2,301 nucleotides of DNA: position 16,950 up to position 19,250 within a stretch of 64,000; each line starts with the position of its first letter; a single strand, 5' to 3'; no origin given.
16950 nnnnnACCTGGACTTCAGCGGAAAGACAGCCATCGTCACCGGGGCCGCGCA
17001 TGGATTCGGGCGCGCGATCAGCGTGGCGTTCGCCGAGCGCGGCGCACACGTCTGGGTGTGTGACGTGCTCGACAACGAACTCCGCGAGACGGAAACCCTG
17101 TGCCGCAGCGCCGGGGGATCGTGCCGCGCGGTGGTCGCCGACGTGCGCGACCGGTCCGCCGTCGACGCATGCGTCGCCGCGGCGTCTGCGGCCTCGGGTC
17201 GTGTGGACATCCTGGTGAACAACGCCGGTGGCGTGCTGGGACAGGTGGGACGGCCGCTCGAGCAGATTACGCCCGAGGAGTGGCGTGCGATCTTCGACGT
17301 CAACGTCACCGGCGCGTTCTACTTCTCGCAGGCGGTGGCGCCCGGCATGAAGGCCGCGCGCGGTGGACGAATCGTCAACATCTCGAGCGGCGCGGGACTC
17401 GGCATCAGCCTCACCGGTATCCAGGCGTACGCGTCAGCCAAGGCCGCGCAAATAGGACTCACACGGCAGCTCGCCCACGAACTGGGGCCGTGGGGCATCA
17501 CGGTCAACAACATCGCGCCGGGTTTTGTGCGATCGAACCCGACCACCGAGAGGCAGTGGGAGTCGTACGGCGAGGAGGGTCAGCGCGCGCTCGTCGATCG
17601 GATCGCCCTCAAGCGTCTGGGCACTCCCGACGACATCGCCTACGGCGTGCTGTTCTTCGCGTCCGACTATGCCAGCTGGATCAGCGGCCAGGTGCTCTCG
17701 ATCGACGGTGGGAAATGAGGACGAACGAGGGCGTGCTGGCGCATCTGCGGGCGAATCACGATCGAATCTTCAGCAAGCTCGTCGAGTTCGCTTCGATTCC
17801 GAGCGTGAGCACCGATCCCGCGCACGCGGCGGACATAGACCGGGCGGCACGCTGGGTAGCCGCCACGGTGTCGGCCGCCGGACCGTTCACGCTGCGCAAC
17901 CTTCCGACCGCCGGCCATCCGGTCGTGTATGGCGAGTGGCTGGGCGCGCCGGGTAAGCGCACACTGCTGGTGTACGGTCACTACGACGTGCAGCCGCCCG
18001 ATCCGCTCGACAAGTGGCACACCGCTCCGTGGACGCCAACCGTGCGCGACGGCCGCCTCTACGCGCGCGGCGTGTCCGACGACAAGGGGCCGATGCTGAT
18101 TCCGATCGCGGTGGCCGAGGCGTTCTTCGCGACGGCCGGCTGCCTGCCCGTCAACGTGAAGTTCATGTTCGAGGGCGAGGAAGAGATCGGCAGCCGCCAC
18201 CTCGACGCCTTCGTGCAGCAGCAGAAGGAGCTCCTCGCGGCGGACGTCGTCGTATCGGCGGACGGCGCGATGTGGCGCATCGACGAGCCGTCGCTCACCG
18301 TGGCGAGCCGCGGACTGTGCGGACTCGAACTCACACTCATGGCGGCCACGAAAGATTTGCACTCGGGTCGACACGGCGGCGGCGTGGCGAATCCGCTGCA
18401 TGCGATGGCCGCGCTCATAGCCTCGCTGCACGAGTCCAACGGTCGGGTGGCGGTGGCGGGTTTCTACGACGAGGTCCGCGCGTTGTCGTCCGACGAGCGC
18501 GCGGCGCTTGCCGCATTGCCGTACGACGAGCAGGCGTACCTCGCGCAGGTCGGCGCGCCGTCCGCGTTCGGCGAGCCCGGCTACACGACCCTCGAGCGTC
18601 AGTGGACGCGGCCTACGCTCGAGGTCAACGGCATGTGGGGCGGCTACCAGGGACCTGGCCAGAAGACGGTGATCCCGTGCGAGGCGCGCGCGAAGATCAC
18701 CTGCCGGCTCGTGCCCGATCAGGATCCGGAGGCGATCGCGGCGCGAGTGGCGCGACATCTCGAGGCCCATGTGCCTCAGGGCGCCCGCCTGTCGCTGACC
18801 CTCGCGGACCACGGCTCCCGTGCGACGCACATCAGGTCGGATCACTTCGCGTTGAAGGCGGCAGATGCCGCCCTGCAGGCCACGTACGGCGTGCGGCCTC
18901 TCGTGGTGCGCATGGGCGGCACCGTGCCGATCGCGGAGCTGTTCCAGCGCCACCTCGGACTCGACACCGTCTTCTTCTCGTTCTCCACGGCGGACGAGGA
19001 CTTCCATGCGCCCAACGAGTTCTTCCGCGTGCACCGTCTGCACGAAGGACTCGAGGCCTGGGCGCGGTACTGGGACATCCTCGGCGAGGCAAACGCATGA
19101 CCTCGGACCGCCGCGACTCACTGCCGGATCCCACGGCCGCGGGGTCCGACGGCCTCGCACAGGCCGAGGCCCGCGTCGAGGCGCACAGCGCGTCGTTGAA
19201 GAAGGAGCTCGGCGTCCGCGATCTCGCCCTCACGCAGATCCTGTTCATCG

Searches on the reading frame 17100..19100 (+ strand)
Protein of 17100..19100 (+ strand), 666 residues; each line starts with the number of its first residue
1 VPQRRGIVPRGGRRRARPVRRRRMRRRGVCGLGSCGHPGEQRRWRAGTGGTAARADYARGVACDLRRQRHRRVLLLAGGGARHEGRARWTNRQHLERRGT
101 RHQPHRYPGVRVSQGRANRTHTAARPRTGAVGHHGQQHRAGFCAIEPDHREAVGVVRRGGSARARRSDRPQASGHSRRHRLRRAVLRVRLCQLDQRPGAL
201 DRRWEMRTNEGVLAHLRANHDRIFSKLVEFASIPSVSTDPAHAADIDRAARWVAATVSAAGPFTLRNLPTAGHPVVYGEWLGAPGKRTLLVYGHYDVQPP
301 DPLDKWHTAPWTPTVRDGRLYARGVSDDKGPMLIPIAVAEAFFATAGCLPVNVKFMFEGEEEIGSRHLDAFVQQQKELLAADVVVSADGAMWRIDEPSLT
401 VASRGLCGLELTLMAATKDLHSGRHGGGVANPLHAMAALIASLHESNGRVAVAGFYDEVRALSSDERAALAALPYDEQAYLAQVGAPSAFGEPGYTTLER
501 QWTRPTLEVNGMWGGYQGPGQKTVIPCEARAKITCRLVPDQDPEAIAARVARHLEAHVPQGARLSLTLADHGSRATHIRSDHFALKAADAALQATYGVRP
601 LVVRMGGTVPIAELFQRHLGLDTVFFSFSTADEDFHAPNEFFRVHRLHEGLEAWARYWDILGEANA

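Call 55: search_protein_families(library=pfam, proteins=[window:17100-19100:+], max_evalue=0.0001)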
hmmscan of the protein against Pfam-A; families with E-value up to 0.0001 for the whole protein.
window:17100-19100:+ (666 aa): 2 families
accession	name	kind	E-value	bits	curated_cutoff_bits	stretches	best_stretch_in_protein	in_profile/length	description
PF01546.33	Peptidase_M20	-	2.6e-28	99.8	24.6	1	290-658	1-204/206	Peptidase family M20/M25/M40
PF07687.19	M20_dimer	-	1.8e-19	70.1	21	1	402-561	2-106/107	Peptidase dimerisation domain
